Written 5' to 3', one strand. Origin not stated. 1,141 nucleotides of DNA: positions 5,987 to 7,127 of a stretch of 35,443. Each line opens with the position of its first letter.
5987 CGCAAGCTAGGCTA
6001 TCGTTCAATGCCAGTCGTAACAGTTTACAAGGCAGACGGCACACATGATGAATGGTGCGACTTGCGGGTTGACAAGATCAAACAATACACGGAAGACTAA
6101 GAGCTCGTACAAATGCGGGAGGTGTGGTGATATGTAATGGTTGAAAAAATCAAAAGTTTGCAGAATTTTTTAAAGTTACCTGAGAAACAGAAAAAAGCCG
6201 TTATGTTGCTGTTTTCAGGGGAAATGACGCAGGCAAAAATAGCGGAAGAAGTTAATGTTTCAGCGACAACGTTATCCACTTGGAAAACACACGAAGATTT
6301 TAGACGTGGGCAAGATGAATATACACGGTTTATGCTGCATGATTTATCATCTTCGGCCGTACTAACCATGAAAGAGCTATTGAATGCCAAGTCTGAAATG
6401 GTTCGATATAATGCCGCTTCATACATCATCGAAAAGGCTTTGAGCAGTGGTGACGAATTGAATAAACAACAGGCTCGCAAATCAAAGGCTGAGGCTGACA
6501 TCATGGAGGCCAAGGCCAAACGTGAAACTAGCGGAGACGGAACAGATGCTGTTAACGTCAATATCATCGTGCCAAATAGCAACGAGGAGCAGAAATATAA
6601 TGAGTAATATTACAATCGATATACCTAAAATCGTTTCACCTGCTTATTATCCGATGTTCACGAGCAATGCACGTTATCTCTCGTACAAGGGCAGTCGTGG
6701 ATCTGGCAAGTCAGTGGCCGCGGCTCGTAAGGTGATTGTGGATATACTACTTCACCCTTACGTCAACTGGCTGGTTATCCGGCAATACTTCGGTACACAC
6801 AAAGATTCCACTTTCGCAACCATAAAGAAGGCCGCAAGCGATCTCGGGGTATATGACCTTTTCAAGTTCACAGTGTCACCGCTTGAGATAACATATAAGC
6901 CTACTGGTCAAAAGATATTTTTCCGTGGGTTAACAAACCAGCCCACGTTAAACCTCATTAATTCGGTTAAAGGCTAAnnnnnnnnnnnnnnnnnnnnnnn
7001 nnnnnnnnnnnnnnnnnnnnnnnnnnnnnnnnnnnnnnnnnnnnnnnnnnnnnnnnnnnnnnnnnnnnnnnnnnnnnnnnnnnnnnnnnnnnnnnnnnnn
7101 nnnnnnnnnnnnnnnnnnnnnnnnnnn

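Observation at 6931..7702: Group I intron with a self-promoted GIY-YIG endonuclease interrupts terL after the ATPase N-terminus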

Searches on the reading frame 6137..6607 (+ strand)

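Call 81: search_protein_families(library=pfam, proteins=[window:6137-6607:+], max_evalue=0.01)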
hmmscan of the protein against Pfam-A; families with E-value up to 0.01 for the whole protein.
window:6137-6607:+ (156 aa): 7 families
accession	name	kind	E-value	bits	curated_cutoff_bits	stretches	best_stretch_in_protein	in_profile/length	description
PF13022.12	HTH_Tnp_1_2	-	2e-08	34.8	27.9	1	14-86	8-84/122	Helix-turn-helix of insertion element transposase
PF08281.18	Sigma70_r4_2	-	1.1e-05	25.4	25.7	1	13-48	10-45/54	Sigma-70, region 4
PF04545.22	Sigma70_r4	-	0.00015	21.7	24.1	1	13-44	4-35/50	Sigma-70, region 4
PF13518.12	HTH_28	-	0.0023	18.4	25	1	19-50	3-33/52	Helix-turn-helix domain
PF02796.21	HTH_7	-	0.0041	17.7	23.8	0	16-46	9-38/45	Helix-turn-helix domain of resolvase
PF01371.25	Trp_repressor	-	0.0042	17.5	27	1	23-63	43-81/88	Trp repressor protein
PF04218.19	CENP-B_N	-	0.0045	17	21.2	0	29-54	22-47/53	CENP-B N-terminal DNA-binding domain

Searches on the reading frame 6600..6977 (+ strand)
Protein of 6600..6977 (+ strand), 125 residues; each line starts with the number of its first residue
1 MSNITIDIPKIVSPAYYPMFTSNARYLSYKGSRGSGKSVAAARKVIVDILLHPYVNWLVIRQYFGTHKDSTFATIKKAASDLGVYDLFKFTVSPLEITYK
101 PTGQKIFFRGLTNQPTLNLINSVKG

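Call 5: search_protein_families(library=pfam, proteins=[window:6600-6977:+], max_evalue=0.01)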
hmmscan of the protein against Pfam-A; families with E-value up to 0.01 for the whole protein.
window:6600-6977:+ (125 aa): 1 family
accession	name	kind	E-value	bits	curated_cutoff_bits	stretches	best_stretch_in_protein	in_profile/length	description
PF04466.19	Terminase_3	-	1.4e-20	74.1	23.2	1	25-121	3-97/201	Phage terminase large subunit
